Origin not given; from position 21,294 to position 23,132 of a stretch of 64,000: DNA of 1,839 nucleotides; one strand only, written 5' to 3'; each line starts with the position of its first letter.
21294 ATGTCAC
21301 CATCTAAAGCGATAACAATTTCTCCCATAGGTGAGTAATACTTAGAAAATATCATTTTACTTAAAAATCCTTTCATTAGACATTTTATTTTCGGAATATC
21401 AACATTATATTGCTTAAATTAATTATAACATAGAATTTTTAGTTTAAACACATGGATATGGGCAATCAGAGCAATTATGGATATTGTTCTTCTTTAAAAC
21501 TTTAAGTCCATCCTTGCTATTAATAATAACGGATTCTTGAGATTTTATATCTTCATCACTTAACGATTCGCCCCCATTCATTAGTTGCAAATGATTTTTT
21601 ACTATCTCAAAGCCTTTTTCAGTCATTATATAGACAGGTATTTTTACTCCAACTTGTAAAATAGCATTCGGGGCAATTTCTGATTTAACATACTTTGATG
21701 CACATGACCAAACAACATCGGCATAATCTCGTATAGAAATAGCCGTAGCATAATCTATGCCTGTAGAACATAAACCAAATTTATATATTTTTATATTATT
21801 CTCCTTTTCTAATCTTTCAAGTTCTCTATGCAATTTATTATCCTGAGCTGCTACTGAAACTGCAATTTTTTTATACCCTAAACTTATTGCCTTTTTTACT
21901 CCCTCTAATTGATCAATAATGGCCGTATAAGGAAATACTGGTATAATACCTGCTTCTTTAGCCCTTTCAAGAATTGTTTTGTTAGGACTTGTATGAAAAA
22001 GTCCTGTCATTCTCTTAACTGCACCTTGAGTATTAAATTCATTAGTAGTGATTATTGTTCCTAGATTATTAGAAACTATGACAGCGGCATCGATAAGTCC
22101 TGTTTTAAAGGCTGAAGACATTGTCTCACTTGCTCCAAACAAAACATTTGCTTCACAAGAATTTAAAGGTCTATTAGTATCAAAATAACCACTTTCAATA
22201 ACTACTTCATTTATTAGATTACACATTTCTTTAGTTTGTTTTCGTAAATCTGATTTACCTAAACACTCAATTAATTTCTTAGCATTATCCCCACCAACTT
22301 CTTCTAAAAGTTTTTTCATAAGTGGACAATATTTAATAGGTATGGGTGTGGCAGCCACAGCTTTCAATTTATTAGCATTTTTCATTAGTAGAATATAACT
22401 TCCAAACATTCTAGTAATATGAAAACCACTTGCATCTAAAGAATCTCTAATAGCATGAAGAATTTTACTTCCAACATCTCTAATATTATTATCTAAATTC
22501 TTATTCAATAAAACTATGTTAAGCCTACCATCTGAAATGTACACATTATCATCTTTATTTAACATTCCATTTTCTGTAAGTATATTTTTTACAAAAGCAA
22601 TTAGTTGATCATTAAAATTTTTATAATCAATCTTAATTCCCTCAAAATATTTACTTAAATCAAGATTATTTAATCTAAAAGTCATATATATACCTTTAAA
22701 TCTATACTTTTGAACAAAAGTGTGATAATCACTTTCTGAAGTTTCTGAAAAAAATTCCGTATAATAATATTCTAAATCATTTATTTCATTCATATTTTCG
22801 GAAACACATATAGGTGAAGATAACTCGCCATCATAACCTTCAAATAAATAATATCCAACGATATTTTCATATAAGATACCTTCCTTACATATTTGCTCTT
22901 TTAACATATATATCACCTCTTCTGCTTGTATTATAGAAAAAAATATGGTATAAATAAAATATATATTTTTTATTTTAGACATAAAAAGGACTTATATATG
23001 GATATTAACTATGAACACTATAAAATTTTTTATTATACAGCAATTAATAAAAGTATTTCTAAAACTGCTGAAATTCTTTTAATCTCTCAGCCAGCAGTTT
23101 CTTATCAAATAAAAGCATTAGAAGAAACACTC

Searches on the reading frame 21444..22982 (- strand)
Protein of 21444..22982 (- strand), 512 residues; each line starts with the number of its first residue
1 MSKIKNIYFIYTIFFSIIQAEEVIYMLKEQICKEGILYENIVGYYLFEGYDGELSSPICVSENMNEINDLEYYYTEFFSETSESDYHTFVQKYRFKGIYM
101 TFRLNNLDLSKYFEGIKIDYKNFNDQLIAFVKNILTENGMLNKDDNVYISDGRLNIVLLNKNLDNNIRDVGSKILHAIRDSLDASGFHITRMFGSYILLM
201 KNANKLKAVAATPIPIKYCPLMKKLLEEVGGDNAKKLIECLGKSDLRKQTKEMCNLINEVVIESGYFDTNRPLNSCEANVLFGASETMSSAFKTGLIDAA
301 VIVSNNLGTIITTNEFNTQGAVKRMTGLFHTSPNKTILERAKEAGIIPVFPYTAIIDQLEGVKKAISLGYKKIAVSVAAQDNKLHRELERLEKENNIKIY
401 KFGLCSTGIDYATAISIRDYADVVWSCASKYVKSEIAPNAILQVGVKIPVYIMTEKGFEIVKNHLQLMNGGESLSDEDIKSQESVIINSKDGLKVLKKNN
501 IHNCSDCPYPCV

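Call 7: search_protein_families(library=pfam, proteins=[window:21444-22982:-], max_evalue=0.01)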
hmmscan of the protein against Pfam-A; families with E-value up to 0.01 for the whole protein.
window:21444-22982:- (512 aa): 1 family
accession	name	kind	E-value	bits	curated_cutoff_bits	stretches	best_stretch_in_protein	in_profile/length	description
PF09872.14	DUF2099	-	6.1e-55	186.7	25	1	250-465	43-256/257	Uncharacterized protein conserved in archaea (DUF2099)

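Call 18: search_protein_families(library=ncbifam, proteins=[window:21444-22982:-], max_evalue=0.01)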
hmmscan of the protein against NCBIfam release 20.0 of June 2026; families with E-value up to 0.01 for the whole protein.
window:21444-22982:- (512 aa): 1 family
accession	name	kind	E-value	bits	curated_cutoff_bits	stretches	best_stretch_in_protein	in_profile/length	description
TIGR03275.1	methan_mark_8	hypoth_equivalog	4.2e-53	180.2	232.7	1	188-465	1-256/259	methanogenesis marker 8 protein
